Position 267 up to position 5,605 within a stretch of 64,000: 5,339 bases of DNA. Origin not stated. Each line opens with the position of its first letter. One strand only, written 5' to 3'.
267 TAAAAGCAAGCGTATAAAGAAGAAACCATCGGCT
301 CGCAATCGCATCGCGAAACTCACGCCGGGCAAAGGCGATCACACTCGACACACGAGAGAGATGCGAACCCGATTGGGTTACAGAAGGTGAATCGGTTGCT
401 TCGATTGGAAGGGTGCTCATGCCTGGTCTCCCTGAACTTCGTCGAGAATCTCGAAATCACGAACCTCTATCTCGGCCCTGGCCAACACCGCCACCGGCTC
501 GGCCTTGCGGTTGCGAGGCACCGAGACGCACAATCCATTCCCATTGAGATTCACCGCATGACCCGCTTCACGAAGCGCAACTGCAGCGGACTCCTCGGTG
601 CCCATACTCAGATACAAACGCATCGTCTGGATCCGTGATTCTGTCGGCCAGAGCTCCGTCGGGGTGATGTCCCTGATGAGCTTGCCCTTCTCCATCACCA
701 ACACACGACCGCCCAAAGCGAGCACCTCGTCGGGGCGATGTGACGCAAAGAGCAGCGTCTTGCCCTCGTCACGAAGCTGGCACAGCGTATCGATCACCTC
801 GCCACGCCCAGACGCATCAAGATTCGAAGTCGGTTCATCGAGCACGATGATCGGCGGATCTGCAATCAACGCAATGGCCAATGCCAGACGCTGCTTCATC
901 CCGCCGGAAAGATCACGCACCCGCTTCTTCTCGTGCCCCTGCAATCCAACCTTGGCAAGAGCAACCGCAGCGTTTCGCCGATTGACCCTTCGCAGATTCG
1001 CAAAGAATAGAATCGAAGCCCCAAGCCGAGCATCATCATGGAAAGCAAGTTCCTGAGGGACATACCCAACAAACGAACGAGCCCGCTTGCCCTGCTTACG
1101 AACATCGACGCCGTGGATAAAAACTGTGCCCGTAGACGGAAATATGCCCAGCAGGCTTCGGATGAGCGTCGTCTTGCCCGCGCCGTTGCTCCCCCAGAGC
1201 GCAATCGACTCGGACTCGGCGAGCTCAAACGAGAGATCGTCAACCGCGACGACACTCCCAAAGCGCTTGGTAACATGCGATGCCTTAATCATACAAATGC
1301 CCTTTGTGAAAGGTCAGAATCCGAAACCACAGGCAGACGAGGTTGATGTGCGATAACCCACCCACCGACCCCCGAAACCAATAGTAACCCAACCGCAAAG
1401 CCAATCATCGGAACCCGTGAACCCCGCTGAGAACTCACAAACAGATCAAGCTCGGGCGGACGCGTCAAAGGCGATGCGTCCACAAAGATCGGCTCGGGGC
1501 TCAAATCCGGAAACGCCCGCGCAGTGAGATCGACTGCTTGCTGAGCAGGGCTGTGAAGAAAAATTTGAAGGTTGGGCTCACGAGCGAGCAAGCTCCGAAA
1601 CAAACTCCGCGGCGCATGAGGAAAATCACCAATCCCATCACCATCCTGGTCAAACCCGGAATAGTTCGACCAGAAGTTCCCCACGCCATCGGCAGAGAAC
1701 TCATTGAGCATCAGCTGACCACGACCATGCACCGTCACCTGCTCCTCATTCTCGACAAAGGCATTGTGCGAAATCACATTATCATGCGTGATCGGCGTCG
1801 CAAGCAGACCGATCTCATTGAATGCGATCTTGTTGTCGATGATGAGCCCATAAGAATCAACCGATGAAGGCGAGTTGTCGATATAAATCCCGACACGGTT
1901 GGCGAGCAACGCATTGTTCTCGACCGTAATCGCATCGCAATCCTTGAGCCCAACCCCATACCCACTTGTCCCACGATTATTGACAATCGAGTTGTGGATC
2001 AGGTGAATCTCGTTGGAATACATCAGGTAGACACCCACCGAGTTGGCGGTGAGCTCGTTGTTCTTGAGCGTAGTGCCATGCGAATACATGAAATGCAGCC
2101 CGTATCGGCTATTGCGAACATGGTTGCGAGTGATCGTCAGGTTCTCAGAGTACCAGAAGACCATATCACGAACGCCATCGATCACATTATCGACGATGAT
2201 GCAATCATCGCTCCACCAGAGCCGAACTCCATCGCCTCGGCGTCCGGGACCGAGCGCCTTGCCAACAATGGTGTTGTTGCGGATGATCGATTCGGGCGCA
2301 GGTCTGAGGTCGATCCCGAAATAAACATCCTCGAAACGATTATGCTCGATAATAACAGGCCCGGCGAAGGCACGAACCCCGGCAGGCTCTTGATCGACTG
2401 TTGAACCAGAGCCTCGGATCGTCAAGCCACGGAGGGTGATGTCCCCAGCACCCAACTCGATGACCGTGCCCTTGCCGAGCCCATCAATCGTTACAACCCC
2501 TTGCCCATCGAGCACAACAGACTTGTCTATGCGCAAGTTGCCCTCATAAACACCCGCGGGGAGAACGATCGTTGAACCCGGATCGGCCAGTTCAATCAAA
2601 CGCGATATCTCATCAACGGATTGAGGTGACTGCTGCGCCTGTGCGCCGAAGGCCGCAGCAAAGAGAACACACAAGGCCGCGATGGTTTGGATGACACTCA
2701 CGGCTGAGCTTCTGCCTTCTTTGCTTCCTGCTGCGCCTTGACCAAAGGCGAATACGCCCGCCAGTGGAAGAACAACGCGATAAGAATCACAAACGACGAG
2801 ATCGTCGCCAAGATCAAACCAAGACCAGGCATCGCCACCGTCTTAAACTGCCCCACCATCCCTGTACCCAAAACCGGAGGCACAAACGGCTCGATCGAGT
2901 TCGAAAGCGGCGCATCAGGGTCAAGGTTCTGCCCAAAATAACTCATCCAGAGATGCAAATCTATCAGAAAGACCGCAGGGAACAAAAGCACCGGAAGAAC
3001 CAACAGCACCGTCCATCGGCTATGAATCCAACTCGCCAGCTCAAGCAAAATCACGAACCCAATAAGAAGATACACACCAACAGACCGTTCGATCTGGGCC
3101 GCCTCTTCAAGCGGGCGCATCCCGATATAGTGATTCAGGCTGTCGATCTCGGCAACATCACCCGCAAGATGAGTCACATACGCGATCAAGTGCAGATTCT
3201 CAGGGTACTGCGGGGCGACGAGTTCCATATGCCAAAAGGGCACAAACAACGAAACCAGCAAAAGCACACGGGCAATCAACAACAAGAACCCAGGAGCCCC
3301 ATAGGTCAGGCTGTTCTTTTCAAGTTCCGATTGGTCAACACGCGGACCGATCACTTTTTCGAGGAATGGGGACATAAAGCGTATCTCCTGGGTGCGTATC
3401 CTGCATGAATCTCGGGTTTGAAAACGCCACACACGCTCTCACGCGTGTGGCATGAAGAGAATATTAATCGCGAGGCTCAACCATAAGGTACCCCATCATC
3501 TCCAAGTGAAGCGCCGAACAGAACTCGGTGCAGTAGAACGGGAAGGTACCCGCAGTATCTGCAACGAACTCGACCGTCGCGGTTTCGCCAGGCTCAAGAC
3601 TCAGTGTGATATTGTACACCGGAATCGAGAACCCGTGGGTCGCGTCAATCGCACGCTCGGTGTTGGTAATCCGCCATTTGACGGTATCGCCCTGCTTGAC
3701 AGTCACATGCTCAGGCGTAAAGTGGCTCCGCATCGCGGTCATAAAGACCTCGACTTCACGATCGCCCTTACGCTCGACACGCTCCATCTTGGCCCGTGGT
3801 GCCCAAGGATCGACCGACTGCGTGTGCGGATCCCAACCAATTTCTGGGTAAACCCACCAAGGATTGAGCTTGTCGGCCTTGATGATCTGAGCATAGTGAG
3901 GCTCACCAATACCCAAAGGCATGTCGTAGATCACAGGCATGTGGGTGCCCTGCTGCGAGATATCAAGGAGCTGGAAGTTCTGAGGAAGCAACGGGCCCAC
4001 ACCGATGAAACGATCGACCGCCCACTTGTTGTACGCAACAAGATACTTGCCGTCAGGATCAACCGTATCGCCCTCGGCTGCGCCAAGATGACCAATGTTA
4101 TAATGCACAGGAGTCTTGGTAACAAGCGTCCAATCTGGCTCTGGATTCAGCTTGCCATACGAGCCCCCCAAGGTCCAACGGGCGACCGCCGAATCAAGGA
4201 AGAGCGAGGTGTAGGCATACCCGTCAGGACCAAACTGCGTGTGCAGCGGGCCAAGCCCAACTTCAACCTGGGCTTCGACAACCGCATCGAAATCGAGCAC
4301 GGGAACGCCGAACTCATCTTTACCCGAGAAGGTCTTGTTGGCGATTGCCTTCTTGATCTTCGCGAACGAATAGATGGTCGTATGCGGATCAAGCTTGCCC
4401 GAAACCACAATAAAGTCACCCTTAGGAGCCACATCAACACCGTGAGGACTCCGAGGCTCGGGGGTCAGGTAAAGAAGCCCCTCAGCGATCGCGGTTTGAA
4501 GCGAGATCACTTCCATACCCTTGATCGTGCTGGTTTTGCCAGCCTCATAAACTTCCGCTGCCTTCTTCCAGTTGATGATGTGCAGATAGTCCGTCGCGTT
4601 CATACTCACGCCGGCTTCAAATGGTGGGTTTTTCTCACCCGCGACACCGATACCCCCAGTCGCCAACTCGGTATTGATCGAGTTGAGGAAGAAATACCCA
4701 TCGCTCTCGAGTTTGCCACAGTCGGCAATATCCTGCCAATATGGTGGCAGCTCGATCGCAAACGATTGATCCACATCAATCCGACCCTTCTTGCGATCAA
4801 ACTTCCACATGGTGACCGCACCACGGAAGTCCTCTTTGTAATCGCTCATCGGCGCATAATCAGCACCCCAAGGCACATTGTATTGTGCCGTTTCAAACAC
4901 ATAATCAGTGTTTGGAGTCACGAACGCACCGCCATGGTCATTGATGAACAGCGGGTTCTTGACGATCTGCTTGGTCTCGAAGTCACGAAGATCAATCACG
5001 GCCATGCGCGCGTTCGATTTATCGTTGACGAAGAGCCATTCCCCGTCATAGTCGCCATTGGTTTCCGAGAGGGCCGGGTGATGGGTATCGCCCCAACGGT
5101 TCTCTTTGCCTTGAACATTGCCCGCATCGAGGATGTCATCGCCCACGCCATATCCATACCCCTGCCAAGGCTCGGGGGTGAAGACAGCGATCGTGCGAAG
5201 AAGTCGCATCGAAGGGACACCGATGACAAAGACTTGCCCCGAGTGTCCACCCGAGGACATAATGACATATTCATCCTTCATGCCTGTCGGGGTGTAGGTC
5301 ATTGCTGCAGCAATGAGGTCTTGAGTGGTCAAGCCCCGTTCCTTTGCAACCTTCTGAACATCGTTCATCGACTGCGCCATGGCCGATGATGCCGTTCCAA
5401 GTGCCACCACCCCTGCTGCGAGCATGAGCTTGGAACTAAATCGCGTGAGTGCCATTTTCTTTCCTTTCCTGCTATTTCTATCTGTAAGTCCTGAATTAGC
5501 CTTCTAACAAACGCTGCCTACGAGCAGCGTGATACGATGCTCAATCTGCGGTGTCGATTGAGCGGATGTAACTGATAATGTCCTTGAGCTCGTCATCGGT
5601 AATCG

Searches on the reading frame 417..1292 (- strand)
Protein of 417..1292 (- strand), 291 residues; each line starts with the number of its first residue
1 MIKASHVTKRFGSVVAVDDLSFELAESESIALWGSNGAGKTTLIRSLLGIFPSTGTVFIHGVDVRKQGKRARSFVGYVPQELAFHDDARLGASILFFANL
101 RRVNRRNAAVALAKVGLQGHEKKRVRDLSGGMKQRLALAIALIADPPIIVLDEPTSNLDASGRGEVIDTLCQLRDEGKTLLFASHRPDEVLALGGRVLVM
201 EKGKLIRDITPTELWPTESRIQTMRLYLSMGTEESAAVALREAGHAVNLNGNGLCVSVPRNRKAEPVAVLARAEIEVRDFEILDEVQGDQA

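Call 18: search_protein_families(library=pfam, proteins=[window:417-1292:-], max_evalue=0.001)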
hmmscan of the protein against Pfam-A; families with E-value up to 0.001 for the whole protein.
window:417-1292:- (291 aa): 5 families
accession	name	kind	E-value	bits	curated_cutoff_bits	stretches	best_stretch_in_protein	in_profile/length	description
PF00005.33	ABC_tran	-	7.3e-29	101.5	25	1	18-156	2-137/137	ABC transporter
PF13304.12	AAA_21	-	7.2e-10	39.8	27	1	125-187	235-300/304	AAA domain, putative AbiEii toxin, Type IV TA system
PF02463.25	SMC_N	-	1.2e-05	25.3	40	0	127-180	136-193/220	RecF/RecN/SMC N terminal domain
PF13401.12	AAA_22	-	0.00074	20.3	27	0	29-89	7-65/130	AAA domain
PF00004.35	AAA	-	0.0009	20.1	21.2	0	31-188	2-112/131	ATPase family associated with various cellular activities (AAA)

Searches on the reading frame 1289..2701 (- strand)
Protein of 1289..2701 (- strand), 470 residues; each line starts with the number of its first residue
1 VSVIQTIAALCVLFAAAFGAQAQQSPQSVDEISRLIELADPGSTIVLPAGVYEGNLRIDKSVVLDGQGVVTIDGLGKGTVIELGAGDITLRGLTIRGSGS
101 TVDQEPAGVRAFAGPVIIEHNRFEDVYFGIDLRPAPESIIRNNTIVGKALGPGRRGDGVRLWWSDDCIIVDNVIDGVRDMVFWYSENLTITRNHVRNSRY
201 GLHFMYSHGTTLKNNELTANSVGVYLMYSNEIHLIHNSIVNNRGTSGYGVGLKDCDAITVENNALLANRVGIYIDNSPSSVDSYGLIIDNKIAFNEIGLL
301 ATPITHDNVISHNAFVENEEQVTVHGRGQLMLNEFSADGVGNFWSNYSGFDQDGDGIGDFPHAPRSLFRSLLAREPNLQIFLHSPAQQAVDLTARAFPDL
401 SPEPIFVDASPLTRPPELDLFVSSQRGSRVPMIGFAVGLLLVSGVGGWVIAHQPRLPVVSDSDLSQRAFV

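Call 18: search_protein_families(library=pfam, proteins=[window:1289-2701:-], max_evalue=0.001)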
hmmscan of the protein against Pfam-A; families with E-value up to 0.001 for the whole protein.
window:1289-2701:- (470 aa): 2 families
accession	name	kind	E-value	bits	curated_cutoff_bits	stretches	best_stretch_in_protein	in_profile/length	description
PF05048.19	NosD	-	2.9e-42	145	23.6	1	152-349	14-212/212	Periplasmic copper-binding protein (NosD)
PF13229.12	Beta_helix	-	5.5e-23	81.8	25.9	2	84-239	7-158/158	Right handed beta helix region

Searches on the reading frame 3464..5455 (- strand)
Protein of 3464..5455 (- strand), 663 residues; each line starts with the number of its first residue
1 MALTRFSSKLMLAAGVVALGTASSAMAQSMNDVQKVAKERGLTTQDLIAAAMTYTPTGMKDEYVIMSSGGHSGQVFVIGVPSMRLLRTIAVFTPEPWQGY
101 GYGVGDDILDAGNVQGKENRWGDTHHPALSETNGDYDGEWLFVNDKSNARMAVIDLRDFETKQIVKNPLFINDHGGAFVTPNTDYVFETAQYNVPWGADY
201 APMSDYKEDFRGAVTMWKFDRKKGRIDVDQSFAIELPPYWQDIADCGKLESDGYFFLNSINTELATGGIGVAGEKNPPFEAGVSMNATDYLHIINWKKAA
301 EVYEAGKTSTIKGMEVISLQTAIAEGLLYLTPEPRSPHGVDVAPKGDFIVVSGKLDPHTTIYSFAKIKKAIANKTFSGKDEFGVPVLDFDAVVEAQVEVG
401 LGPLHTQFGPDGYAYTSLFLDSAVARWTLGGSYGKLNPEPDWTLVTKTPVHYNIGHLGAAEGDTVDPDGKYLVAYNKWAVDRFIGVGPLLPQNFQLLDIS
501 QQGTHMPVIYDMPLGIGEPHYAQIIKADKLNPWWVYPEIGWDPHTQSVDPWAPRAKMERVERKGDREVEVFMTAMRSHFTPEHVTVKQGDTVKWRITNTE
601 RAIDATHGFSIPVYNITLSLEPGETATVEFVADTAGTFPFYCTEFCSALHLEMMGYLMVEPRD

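Call 3: search_protein_families(library=pfam, proteins=[window:3464-5455:-], max_evalue=0.01)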
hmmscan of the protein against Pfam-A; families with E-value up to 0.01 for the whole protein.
window:3464-5455:- (663 aa): 4 families
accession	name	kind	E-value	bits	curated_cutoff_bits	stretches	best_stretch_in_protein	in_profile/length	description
PF18764.7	nos_propeller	-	2e-28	98.5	30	1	447-520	1-71/71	Nitrous oxide reductase propeller repeat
PF13473.12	Cupredoxin_1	-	6.2e-09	36.3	27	1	565-643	20-93/104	Cupredoxin-like domain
PF00116.26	COX2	-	9.5e-05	22.7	22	1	582-653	46-113/120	Cytochrome C oxidase subunit II, periplasmic domain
PF07731.20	Cu-oxidase_2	-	0.0004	20.6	20.4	0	600-661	75-135/137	Multicopper oxidase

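Call 4: search_protein_families(library=ncbifam, proteins=[window:3464-5455:-], max_evalue=0.01)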
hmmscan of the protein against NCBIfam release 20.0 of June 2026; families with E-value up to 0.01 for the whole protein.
window:3464-5455:- (663 aa): 9 families
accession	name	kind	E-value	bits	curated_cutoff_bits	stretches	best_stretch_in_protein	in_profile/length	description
TIGR04246.1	nitrous_NosZ_Gp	equivalog_domain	4.7e-249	827.5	625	1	50-661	1-578/578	Sec-dependent nitrous-oxide reductase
TIGR04244.1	nitrous_NosZ_RR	equivalog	8.4e-110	368.1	625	1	24-660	14-627/627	TAT-dependent nitrous-oxide reductase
NF052460.1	L-NosZ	equivalog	5.3e-58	196.7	700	3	331-660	170-479/480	clade III lactonase-type nitrous-oxide reductase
TIGR03096.1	nitroso_cyanin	equivalog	2e-10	40.5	142.85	1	578-651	57-127/135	nitrosocyanin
TIGR02866.1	CoxB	equivalog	2.6e-08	33.6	147.7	1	581-663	117-195/202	cytochrome c oxidase subunit II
TIGR02376.1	Cu_nitrite_red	equivalog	1.6e-05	24.4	296.3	1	549-663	24-148/326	copper-containing nitrite reductase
TIGR02656.1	cyanin_plasto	equivalog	7.7e-05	23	87.85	1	576-648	11-90/99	plastocyanin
NF050117.1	aa3_CtaC_Actin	exception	0.00014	21.2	250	1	596-654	169-227/244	aa3-type cytochrome oxidase subunit II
NF052340.1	hydrazine_beta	equivalog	0.0011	18.1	560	0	336-419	275-359/372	hydrazine synthase subunit beta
